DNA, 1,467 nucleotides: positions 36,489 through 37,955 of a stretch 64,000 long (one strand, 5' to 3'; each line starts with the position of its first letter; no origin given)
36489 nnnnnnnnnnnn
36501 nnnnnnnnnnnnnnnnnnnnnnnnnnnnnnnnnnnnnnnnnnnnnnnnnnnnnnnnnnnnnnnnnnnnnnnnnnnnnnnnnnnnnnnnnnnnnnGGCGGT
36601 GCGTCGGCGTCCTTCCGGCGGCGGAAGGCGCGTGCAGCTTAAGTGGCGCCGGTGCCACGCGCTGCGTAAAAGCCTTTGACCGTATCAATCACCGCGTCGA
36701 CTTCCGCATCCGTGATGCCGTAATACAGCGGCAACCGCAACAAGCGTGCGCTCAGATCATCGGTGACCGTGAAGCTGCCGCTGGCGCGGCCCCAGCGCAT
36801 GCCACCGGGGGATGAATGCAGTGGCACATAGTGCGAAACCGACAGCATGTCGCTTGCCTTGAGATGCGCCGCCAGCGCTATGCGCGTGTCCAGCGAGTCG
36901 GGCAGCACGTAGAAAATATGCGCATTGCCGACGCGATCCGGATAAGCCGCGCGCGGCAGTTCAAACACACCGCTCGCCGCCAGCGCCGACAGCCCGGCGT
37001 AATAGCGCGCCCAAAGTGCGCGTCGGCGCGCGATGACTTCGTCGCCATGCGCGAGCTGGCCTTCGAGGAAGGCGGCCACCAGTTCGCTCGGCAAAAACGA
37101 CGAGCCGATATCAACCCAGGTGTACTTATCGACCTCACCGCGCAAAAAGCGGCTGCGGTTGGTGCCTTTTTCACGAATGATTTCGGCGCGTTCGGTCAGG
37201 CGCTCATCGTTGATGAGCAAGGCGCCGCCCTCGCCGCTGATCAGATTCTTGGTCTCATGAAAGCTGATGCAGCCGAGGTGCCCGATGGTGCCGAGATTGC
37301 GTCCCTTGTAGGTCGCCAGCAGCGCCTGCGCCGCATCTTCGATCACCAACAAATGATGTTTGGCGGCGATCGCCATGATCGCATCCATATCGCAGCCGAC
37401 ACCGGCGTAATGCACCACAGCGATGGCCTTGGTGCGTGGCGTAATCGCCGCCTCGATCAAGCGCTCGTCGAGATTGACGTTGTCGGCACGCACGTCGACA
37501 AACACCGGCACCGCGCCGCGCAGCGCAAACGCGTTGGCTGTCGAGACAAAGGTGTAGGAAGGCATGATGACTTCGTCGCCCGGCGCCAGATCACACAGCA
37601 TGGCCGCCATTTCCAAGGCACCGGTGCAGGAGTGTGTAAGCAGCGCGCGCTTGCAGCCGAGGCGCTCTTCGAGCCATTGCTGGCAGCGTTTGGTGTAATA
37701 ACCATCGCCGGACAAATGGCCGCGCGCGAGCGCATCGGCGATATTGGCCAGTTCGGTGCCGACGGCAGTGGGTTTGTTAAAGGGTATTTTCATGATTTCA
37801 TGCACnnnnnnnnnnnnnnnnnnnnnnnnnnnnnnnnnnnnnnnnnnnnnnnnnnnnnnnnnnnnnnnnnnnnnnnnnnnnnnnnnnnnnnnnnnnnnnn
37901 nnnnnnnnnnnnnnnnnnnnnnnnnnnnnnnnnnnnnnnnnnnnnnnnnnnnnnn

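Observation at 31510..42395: msbA-led ten-gene operon that reads as an Arn-like undecaprenyl-phosphate relay for a dTDP-4-acetamido-4,6-dideoxyhexose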

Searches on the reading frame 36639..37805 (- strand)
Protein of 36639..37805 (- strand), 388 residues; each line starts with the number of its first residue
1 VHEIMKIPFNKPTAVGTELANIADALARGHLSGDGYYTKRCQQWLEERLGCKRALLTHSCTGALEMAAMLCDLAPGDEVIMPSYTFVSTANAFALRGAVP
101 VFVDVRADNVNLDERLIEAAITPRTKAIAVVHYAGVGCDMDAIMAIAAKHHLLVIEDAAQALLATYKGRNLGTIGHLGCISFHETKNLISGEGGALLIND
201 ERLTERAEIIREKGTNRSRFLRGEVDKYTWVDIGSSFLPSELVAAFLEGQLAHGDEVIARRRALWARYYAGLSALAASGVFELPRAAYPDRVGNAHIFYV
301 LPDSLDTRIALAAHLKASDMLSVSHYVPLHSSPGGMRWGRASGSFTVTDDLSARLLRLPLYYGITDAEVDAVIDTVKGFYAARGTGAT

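Call 3: search_protein_families(library=pfam, proteins=[window:36639-37805:-], max_evalue=0.01)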
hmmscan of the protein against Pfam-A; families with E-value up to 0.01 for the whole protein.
window:36639-37805:- (388 aa): 5 families
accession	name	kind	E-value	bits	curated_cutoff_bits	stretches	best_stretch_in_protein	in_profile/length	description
PF01041.23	DegT_DnrJ_EryC1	-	2.7e-87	293.8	19.8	1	17-376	6-359/360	DegT/DnrJ/EryC1/StrS aminotransferase family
PF00155.27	Aminotran_1_2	-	3.6e-08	33.4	19.7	1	52-157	66-185/361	Aminotransferase class I and II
PF00266.25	Aminotran_5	-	4.7e-05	23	21.5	1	55-163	65-181/371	Aminotransferase class-V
PF01212.27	Beta_elim_lyase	-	0.00019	21.3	27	1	37-211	33-224/288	Beta-eliminating lyase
PF01053.26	Cys_Met_Meta_PP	-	0.0008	18.5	27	1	50-158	66-174/381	Cys/Met metabolism PLP-dependent enzyme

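Call 4: search_protein_families(library=ncbifam, proteins=[window:36639-37805:-], max_evalue=0.01)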
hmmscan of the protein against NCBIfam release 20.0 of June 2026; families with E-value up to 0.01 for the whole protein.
window:36639-37805:- (388 aa): 28 families (the best 25 are shown)
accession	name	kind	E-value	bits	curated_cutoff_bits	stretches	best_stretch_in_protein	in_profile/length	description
NF008687.0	PRK11706.1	equivalog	4.6e-175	581.8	375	1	6-380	1-374/375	dTDP-4-amino-4,6-dideoxygalactose transaminase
TIGR02379.1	ECA_wecE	subfamily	2e-168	560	434.85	1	7-379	2-374/376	dTDP-4-amino-4,6-dideoxy-D-glucose transaminase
NF008658.2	PRK11658.1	equivalog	5.7e-60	202.9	631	1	7-377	5-374/379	UDP-4-amino-4-deoxy-L-arabinose aminotransferase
TIGR03588.1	PseC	equivalog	9.2e-58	196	423.5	1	8-377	3-377/380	UDP-4-amino-4,6-dideoxy-N-acetyl-beta-L-altrosamine transaminase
TIGR04181.1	NHT_00031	hypoth_equivalog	2.8e-49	167.9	420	1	7-359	1-357/359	LegC family aminotransferase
NF011936.0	PRK15407.1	equivalog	1.3e-42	146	423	2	17-214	47-251/440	lipopolysaccharide biosynthesis protein RfbH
TIGR04427.1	PLP_DesI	equivalog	1.7e-38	132.8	650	1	22-377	38-380/390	dTDP-4-dehydro-6-deoxyglucose aminotransferase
NF005816.0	PRK07682.1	equivalog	2.2e-10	39.7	620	1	56-166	95-210/390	aminotransferase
NF005817.0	PRK07683.1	equivalog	3.2e-09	36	575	1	55-132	93-169/387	aminotransferase A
NF041364.1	GntC_guanitoxin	equivalog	2.4e-08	33.3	415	1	55-159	64-175/356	guanitoxin biosynthesis PLP-dependent (S)-gamma-hydroxy-L-arginine cyclodehydratase GntC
NF006488.0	PRK08912.1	equivalog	1.6e-07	30.6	498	1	55-130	91-165/387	aminotransferase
NF004770.0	PRK06108.1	subfamily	2.8e-07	29.7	422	1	47-158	92-210/396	pyridoxal phosphate-dependent aminotransferase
NF005732.0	PRK07550.1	equivalog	5.2e-07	29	366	1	39-132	81-174/389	aminotransferase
NF004621.0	PRK05957.1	equivalog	5.7e-07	28.6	498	1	66-159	103-201/389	pyridoxal phosphate-dependent aminotransferase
NF005855.0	PRK07777.1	equivalog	2.2e-06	27.2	553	1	55-159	93-204/391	pyridoxal phosphate-dependent aminotransferase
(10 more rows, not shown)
